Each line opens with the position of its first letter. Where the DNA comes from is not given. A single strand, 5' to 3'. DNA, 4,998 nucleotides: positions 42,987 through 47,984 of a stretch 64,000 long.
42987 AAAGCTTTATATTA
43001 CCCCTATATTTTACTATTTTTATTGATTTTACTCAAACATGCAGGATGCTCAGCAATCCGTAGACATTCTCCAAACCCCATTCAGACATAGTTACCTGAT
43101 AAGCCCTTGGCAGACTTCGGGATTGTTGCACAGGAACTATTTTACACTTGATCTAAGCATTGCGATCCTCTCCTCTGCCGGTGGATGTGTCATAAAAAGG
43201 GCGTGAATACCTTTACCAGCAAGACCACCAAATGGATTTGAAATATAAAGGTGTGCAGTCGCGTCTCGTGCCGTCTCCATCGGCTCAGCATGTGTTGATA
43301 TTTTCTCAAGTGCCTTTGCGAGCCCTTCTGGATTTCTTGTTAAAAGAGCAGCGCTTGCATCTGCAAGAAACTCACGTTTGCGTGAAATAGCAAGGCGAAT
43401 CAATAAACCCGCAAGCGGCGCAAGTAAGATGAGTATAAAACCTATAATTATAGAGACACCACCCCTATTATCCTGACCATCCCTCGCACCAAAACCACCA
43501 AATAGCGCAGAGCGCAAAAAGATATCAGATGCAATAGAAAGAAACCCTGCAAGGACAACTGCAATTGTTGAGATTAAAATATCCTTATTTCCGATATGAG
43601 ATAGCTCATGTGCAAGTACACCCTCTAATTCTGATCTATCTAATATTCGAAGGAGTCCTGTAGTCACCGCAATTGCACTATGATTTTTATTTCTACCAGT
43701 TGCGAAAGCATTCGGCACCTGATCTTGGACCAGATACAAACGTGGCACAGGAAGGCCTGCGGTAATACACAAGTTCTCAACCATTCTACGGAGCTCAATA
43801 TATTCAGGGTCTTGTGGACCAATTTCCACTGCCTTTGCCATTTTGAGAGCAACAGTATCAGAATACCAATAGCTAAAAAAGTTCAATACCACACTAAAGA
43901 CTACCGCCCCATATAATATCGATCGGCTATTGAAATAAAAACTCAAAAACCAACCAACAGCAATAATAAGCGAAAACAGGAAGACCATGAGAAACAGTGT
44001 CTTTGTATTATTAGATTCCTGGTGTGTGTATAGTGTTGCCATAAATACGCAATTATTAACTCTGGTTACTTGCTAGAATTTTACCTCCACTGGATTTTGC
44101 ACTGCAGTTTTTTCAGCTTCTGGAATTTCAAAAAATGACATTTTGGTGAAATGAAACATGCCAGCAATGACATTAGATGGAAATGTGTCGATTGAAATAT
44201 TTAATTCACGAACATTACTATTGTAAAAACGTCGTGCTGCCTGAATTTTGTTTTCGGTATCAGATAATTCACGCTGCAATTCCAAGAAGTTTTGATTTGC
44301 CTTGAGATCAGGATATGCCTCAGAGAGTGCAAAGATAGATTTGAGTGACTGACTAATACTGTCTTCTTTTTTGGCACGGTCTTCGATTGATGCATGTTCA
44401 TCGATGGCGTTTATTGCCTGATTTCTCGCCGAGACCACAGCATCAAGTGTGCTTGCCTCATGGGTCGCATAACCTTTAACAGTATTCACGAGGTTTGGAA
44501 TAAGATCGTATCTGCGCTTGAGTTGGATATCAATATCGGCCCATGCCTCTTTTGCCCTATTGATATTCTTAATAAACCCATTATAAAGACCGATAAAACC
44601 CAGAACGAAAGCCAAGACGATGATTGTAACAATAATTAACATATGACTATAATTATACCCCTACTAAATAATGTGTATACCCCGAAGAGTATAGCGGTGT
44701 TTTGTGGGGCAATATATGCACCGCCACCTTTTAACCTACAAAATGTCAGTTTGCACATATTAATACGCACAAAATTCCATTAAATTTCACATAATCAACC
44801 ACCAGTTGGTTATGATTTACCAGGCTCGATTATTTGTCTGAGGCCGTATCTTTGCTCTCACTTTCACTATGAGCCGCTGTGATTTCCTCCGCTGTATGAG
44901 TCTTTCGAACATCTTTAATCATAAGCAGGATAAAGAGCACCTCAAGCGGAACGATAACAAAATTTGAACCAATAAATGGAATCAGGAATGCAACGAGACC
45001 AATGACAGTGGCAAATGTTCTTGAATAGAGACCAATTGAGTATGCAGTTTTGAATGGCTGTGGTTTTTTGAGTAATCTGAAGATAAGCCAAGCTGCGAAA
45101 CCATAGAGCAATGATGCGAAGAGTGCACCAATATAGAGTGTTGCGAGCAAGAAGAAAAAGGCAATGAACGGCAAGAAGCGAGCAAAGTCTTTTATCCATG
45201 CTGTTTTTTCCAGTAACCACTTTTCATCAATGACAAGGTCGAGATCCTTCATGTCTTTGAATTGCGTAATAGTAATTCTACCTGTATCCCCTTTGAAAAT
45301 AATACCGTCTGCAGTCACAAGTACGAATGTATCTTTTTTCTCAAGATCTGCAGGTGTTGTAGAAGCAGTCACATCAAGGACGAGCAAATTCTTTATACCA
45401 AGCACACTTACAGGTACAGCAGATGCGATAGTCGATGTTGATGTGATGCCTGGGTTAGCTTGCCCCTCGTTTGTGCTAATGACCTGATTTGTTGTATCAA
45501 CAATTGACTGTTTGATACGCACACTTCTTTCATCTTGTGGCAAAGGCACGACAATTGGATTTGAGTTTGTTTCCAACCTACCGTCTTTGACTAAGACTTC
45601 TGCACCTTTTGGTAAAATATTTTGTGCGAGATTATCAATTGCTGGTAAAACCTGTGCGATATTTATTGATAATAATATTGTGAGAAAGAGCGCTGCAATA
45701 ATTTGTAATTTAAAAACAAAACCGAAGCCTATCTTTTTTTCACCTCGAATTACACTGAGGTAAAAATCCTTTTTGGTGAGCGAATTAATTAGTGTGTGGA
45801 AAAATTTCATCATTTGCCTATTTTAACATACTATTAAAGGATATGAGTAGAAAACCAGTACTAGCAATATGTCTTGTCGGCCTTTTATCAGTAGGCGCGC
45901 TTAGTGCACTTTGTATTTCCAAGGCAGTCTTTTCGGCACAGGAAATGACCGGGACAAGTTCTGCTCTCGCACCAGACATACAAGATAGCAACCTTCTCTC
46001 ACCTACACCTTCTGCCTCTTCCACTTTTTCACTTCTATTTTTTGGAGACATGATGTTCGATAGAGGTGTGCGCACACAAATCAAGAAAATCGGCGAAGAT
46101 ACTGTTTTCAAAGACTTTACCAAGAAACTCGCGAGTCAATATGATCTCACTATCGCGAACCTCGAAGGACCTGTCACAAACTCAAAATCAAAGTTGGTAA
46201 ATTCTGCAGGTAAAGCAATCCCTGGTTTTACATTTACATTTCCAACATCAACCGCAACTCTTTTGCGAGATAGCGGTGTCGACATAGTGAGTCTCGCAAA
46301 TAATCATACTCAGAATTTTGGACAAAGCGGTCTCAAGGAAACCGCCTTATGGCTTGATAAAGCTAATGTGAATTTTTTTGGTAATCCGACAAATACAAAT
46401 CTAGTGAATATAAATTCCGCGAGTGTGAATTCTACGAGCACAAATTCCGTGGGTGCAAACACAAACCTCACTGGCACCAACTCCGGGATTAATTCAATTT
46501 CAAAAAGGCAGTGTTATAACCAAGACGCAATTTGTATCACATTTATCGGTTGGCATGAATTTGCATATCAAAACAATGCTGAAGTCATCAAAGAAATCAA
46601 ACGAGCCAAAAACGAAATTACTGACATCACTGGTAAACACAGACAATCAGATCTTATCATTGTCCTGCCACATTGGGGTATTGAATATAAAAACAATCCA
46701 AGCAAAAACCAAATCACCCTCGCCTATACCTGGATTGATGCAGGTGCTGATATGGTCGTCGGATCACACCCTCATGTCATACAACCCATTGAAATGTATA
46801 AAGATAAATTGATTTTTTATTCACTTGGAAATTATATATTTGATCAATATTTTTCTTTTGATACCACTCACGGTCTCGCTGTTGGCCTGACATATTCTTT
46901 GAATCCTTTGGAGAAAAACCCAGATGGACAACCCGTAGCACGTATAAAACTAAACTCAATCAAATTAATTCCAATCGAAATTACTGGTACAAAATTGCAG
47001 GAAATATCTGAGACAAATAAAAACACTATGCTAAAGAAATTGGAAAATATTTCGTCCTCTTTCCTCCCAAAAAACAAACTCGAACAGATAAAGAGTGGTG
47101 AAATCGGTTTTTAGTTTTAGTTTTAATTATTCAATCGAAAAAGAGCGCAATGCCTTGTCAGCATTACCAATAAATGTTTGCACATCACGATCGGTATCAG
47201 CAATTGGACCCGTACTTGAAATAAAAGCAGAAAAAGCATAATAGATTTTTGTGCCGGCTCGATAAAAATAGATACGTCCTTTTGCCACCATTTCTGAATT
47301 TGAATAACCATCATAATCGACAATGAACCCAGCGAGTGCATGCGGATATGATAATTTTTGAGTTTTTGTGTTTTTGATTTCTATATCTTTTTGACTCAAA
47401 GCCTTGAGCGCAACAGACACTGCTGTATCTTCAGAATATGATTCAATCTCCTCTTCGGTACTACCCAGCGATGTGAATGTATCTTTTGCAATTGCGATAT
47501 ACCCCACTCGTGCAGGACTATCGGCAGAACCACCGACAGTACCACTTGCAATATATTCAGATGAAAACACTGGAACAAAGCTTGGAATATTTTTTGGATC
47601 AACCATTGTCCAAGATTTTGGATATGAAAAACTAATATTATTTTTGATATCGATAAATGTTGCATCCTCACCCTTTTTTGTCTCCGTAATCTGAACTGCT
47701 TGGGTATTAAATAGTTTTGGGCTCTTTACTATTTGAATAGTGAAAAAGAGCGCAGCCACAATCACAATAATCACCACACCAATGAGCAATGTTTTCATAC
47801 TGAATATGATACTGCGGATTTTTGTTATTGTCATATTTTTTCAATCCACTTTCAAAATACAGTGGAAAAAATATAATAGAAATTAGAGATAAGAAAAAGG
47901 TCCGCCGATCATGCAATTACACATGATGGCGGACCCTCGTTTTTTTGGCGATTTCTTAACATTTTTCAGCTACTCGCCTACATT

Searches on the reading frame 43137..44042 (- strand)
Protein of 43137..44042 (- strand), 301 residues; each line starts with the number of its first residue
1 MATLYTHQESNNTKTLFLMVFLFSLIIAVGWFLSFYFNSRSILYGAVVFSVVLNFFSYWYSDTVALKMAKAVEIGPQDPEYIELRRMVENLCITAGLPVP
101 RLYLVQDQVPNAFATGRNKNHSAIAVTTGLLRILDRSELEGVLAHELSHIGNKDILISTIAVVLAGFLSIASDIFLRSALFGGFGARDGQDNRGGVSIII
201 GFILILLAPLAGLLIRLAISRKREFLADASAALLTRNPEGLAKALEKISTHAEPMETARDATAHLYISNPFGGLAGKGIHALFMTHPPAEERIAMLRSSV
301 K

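Call 74: search_protein_families(library=pfam, proteins=[window:43137-44042:-], max_evalue=0.00001)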
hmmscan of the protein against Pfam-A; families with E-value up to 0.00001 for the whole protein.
window:43137-44042:- (301 aa): 1 family
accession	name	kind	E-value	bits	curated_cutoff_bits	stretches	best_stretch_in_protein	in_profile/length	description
PF01435.24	Peptidase_M48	-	5.9e-33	114.7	20.3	1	83-298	6-184/186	Peptidase family M48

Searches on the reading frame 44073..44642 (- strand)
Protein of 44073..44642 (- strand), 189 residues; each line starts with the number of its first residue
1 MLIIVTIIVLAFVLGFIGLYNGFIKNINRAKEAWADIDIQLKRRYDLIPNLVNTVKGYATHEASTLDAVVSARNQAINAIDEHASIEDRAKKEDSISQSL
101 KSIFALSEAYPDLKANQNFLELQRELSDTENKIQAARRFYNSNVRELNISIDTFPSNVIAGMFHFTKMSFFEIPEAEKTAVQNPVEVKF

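Call 75: search_protein_families(library=pfam, proteins=[window:44073-44642:-], max_evalue=0.00001)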
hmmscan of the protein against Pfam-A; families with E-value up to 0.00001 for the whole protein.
window:44073-44642:- (189 aa): 1 family
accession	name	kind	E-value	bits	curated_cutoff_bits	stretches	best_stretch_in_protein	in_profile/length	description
PF04011.17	LemA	-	1.9e-59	200.2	26.2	1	33-189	1-149/149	LemA family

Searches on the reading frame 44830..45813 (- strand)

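Call 75: search_protein_families(library=pfam, proteins=[window:44830-45813:-], max_evalue=0.00001)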
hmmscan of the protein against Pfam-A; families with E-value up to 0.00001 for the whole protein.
window:44830-45813:- (327 aa): 2 families
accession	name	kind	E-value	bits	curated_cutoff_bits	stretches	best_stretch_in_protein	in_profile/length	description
PF06691.16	DUF1189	-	3.4e-17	63.2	28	1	141-298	87-241/244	Protein of unknown function (DUF1189)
PF04893.22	Yip1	-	3.3e-06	27.5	28.6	1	208-295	51-133/173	Yip1 domain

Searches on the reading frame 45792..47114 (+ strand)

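Call 75: search_protein_families(library=pfam, proteins=[window:45792-47114:+], max_evalue=0.00001)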
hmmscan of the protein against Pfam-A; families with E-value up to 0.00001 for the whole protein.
window:45792-47114:+ (440 aa): 1 family
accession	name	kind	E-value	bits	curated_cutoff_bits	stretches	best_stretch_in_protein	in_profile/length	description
PF09587.15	PGA_cap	-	1.7e-57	195.2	27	1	81-352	2-255/255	Bacterial capsule synthesis protein PGA_cap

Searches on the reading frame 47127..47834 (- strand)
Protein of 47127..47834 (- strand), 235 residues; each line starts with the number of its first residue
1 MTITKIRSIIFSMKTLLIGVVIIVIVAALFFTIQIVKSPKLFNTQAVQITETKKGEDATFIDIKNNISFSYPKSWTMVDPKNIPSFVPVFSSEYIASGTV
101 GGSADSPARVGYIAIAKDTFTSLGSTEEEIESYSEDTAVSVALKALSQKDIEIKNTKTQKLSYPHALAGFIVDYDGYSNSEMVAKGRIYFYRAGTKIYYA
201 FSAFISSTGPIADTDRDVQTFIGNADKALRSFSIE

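Call 75: search_protein_families(library=pfam, proteins=[window:47127-47834:-], max_evalue=0.00001)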
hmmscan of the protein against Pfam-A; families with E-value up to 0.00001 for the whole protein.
window:47127-47834:- (235 aa): 1 family
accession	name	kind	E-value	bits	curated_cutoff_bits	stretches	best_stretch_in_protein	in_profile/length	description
PF18933.6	PsbP_2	-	2e-08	34.9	27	1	19-199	5-160/184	PsbP-like protein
